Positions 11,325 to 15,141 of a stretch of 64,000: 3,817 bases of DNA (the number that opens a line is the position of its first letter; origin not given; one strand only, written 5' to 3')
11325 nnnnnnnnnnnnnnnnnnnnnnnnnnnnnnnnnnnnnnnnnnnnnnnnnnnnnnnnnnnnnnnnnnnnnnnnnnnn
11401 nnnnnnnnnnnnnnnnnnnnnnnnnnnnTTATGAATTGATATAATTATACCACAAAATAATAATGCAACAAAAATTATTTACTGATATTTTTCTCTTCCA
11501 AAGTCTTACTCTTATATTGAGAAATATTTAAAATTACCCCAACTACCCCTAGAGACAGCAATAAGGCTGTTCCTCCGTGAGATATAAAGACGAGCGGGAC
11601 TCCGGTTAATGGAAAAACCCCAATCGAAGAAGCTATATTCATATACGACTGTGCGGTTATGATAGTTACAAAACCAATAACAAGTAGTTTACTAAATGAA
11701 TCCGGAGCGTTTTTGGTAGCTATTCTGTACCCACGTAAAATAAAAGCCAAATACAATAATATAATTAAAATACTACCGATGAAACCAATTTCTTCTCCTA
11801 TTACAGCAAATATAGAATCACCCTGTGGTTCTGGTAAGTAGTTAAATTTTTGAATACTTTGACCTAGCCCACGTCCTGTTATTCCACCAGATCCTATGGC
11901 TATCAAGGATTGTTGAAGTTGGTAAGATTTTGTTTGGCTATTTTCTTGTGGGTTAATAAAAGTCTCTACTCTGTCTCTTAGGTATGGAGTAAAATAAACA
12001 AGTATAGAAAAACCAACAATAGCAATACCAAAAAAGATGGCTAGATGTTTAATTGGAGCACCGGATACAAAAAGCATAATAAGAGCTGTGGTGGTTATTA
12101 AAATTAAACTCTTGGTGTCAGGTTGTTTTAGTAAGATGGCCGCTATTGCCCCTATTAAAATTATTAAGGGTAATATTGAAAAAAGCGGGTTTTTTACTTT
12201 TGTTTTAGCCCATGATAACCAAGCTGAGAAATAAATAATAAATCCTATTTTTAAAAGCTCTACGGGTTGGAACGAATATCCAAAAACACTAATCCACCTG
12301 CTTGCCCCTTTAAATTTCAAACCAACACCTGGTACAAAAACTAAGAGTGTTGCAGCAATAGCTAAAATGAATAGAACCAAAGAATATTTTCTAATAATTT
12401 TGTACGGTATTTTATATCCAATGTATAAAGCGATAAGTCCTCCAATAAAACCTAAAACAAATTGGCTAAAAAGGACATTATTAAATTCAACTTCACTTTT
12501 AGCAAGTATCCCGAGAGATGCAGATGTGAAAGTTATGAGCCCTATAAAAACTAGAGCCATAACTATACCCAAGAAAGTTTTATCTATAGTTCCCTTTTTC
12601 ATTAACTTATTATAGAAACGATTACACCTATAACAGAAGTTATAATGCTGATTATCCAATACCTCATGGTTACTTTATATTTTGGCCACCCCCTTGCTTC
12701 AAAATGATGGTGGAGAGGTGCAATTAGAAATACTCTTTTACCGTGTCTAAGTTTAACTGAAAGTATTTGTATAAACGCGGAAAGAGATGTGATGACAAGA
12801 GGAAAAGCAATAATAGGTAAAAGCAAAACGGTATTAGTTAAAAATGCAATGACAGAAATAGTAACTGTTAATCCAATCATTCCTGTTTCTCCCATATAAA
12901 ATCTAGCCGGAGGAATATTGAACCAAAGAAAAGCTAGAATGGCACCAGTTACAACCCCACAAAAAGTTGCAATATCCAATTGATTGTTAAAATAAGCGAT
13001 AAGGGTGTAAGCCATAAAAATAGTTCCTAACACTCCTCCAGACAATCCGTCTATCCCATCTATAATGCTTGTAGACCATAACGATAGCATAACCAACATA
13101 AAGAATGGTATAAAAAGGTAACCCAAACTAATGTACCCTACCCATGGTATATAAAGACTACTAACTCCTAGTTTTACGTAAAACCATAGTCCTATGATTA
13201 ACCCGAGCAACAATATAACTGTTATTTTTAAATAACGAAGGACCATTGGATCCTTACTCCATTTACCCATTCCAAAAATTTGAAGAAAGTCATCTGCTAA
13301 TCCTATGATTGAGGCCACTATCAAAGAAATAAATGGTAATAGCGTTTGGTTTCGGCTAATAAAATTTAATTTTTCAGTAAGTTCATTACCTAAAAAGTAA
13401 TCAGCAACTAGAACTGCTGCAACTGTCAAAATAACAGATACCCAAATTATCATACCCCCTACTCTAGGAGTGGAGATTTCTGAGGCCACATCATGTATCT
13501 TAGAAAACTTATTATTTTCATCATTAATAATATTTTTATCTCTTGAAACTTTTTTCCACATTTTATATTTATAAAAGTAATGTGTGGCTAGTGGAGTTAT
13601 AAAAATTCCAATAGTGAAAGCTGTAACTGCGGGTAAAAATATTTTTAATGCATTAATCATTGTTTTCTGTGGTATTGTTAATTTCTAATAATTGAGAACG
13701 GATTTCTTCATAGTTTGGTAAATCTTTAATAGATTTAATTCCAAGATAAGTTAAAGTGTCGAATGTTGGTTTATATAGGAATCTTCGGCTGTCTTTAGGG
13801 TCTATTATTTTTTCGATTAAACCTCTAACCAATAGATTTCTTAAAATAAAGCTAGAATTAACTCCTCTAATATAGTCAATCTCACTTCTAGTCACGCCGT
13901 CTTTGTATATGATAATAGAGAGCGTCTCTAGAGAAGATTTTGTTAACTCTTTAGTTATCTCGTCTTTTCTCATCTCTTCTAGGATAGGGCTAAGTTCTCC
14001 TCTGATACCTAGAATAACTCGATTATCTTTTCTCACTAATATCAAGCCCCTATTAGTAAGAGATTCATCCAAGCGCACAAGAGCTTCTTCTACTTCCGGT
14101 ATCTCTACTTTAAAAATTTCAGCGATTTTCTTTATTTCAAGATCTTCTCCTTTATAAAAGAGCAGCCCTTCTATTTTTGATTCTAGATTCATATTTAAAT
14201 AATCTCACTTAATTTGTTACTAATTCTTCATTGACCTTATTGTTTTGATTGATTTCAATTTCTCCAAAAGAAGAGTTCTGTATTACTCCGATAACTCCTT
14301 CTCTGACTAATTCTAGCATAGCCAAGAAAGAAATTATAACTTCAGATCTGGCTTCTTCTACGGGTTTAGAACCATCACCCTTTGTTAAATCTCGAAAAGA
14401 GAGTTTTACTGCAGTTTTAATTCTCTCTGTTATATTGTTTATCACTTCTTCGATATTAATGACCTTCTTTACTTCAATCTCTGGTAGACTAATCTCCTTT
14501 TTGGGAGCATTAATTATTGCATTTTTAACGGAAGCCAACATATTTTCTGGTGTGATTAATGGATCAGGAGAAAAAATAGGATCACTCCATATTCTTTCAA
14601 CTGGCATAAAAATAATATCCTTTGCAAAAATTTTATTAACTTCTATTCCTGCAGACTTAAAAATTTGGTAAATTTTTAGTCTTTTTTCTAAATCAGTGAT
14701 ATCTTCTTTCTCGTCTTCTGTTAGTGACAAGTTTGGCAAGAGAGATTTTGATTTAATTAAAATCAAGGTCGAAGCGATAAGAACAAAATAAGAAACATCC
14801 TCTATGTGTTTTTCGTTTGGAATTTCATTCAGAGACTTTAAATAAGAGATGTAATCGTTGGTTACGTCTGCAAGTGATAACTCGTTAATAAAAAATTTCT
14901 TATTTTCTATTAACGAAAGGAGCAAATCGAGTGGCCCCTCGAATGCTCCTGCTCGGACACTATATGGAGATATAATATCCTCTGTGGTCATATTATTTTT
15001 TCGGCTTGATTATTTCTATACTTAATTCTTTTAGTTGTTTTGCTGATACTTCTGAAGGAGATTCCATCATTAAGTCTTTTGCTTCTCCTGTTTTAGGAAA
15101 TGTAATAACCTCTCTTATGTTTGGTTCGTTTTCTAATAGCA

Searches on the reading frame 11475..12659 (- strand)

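Call 95: search_protein_families(library=pfam, proteins=[window:11475-12659:-], max_evalue=0.00001)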
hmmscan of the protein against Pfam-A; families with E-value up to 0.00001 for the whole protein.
window:11475-12659:- (394 aa): 1 family
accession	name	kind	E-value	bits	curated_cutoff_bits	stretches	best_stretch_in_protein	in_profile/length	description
PF01098.24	FTSW_RODA_SPOVE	-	4.4e-87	292.8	26.4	1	29-384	4-355/356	Cell cycle protein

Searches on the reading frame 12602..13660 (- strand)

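Call 95: search_protein_families(library=pfam, proteins=[window:12602-13660:-], max_evalue=0.00001)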
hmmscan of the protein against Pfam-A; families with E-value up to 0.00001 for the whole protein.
window:12602-13660:- (352 aa): 1 family
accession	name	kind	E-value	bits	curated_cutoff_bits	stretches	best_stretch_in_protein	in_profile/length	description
PF00953.26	Glycos_transf_4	-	1e-18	68.2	27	1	110-273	5-157/160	Glycosyl transferase family 4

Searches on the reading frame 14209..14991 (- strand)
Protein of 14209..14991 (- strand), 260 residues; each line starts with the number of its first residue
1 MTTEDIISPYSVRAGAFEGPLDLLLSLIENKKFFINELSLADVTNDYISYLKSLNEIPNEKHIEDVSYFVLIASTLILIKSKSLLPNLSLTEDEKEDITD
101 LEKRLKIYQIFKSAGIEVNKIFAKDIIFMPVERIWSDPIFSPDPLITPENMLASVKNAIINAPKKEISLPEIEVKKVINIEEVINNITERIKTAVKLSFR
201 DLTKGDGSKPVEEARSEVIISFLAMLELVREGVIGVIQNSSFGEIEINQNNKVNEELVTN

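Call 95: search_protein_families(library=pfam, proteins=[window:14209-14991:-], max_evalue=0.00001)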
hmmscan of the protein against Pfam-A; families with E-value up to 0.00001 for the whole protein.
window:14209-14991:- (260 aa): 1 family
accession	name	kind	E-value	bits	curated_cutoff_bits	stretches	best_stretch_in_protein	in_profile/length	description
PF02616.19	SMC_ScpA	-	4.5e-16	60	24.6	1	27-104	1-75/232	Segregation and condensation protein ScpA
